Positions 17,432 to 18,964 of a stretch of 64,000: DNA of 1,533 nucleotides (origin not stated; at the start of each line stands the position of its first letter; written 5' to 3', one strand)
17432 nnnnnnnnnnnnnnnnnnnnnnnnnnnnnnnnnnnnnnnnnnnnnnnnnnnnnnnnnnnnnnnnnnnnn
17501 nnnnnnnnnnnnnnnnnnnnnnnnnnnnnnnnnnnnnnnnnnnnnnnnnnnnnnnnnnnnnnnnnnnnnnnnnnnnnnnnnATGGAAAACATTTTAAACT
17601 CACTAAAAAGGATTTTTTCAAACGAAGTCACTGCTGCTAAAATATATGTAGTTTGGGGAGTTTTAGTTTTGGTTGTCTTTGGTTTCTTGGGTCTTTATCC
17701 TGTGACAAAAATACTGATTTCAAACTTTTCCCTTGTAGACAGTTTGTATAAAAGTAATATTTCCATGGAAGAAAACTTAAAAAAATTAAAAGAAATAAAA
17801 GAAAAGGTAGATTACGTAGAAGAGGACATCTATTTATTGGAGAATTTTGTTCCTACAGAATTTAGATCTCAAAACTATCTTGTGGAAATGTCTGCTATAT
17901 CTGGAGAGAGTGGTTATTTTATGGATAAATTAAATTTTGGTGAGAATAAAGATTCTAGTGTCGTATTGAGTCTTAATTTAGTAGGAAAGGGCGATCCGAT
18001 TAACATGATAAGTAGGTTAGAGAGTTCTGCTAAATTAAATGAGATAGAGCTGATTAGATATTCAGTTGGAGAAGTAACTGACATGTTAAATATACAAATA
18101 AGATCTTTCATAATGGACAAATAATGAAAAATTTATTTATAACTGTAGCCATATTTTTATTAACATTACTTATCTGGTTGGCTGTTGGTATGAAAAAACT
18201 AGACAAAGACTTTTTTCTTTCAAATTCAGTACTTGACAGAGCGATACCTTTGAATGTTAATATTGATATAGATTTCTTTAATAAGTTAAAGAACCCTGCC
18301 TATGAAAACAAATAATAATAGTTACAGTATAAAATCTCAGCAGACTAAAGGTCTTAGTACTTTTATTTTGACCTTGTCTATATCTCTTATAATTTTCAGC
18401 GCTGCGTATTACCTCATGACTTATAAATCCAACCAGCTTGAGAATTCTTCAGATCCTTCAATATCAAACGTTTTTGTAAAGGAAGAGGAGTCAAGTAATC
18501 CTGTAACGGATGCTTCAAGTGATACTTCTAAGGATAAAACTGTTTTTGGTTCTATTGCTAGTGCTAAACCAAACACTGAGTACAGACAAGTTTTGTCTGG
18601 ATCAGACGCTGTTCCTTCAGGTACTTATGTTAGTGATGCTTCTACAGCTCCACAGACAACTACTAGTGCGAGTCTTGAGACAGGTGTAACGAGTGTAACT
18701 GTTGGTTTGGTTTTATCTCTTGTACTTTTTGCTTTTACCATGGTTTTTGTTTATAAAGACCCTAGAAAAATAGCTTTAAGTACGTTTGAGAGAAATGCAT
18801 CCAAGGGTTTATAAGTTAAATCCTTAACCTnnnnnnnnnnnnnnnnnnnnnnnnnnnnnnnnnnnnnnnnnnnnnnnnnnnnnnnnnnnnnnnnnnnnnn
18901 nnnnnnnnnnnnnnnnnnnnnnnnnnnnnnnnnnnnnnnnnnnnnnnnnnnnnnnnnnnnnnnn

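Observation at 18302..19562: Sortase flanked by a small surface protein ending in SLETG-TM-basic tail; the same signal type (VPETG) ends a distant S8 protease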

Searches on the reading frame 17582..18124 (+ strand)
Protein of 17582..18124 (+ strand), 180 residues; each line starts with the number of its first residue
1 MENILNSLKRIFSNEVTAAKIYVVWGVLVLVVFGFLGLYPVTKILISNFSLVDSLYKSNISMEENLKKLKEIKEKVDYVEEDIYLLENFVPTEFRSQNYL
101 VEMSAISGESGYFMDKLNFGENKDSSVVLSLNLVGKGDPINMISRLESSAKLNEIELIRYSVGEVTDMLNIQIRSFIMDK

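Call 4: search_protein_families(library=pfam, proteins=[window:17582-18124:+], max_evalue=0.1)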
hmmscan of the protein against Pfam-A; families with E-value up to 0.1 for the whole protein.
window:17582-18124:+ (180 aa): 0 families

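Call 6: search_protein_families(library=ncbifam, proteins=[window:17582-18124:+], max_evalue=1)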
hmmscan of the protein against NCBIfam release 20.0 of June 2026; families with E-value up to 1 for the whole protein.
window:17582-18124:+ (180 aa): 2 families
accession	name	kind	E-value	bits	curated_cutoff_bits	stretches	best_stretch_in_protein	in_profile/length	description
NF052256.1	phage_P10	equivalog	0.0054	16.6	90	1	1-31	1-35/42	envelope protein P10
TIGR04561.1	membra_charge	hypoth_equivalog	0.018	15.2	30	1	28-84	16-72/82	TIGR04561 family membrane protein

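Call 29: search_protein_families(library=pfam, alignment_id=A2, max_evalue=1)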
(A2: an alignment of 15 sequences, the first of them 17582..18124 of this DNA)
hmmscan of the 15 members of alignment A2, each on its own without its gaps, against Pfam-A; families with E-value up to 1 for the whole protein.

A. member 1, window:17582-18124:+ (180 aa): 1 family
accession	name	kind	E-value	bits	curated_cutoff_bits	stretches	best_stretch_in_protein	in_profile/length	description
PF11380.13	Stealth_CR2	-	0.11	13.2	39.4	1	58-99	64-104/108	Stealth protein CR2, conserved region 2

B. families by the number of members that match (of 15 scanned): 12 families
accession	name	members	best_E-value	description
PF04350.18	PilO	7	1.8e-06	Pilus assembly protein, PilO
PF13744.12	HTH_37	1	0.074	Helix-turn-helix domain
PF03356.20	Pox_LP_H2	1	0.084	Viral late protein H2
PF04791.21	LMBR1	1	0.09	LMBR1-like membrane protein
PF13291.12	ACT_4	1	0.1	ACT domain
PF11380.13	Stealth_CR2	1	0.11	Stealth protein CR2, conserved region 2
PF04034.18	Ribo_biogen_C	1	0.11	Ribosome biogenesis protein, C-terminal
PF04846.18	Herpes_pp38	1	0.15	Herpesvirus pp38 phosphoprotein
PF16888.10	YwqH-like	1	0.17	YwqH-like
PF06708.16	DUF1195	1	0.18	Protein of unknown function (DUF1195)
PF12911.12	OppC_N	1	0.19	N-terminal TM domain of oligopeptide transport permease C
PF01193.29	RNA_pol_L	1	0.2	RNA polymerase Rpb3/Rpb11 dimerisation domain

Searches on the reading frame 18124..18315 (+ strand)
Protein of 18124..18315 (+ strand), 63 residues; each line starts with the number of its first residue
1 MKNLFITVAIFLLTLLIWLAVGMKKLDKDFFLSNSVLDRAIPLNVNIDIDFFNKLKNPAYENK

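Call 4: search_protein_families(library=pfam, proteins=[window:18124-18315:+], max_evalue=0.1)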
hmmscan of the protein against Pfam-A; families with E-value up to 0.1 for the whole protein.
window:18124-18315:+ (63 aa): 0 families

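Call 6: search_protein_families(library=ncbifam, proteins=[window:18124-18315:+], max_evalue=1)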
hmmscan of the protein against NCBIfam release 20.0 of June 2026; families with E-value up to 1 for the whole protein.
window:18124-18315:+ (63 aa): 0 families

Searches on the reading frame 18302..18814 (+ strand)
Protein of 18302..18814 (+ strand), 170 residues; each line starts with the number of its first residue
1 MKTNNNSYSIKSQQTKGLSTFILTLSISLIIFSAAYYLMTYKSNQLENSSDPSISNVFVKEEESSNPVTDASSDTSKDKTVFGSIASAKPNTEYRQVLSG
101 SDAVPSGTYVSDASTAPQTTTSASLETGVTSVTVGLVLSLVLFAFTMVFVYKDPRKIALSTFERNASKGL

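Call 4: search_protein_families(library=pfam, proteins=[window:18302-18814:+], max_evalue=0.1)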
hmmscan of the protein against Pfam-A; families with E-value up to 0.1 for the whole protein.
window:18302-18814:+ (170 aa): 4 families
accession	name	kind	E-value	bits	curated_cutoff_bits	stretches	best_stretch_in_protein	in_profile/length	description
PF13273.12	DUF4064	-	0.004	17.8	32.1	0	93-156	41-87/102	Protein of unknown function (DUF4064)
PF13800.11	Sigma_reg_N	-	0.0053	17.4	26.3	1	12-87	7-79/91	Sigma factor regulator N-terminal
PF12685.13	SpoIIIAH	-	0.016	15.6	30.6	1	22-112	4-86/191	SpoIIIAH-like protein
PF20563.3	DUF6773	-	0.034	14.4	27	0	6-51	106-152/163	Family of unknown function (DUF6773)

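Call 6: search_protein_families(library=ncbifam, proteins=[window:18302-18814:+], max_evalue=1)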
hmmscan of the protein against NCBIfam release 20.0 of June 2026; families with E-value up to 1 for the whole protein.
window:18302-18814:+ (170 aa): 2 families
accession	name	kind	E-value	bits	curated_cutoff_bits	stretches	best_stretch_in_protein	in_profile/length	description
NF004376.0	PRK05740.2-1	equivalog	0.53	10.2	162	0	3-35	9-41/138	preprotein translocase subunit SecE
NF042931.1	SAG1386_EF1546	equivalog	0.57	10.2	80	1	6-126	13-106/158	SAG1386/EF1546 family surface-associated protein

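Call 48: find_encoding_contigs(protein=window:18302-18814:+, flank=6000, max_places=3)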
Protein window:18302-18814:+ (170 aa): 4 contigs read that carry it; 2 places shown.
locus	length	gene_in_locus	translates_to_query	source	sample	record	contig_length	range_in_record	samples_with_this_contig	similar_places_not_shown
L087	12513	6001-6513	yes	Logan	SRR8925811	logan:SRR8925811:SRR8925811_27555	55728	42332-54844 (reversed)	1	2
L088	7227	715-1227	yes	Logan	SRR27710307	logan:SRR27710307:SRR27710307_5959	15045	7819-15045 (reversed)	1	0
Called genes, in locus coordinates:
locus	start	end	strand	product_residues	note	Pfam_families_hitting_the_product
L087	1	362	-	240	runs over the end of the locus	PF03444:WHD_HrcA (faint), PF01628:HrcA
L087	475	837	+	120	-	-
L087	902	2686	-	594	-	PF00009:GTP_EFTU, PF01926:MMR_HSR1 (faint), PF14492:EFG_III (weak), PF00679:EFG_C, PF06421:LepA_C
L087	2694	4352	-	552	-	PF03023:MurJ, PF13440:Polysacc_synt_3, PF01554:MatE (weak)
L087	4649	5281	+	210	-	-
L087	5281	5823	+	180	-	-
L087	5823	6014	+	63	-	-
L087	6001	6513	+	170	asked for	-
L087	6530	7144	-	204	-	PF04203:Sortase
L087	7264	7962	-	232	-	PF21694:DNA_pol3_delta_C (weak)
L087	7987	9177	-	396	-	PF03816:LytR_cpsA_psr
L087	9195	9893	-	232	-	PF00121:TIM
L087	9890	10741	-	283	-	PF02730:AFOR_N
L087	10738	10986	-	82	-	-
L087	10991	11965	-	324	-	PF00162:PGK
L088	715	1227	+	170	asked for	-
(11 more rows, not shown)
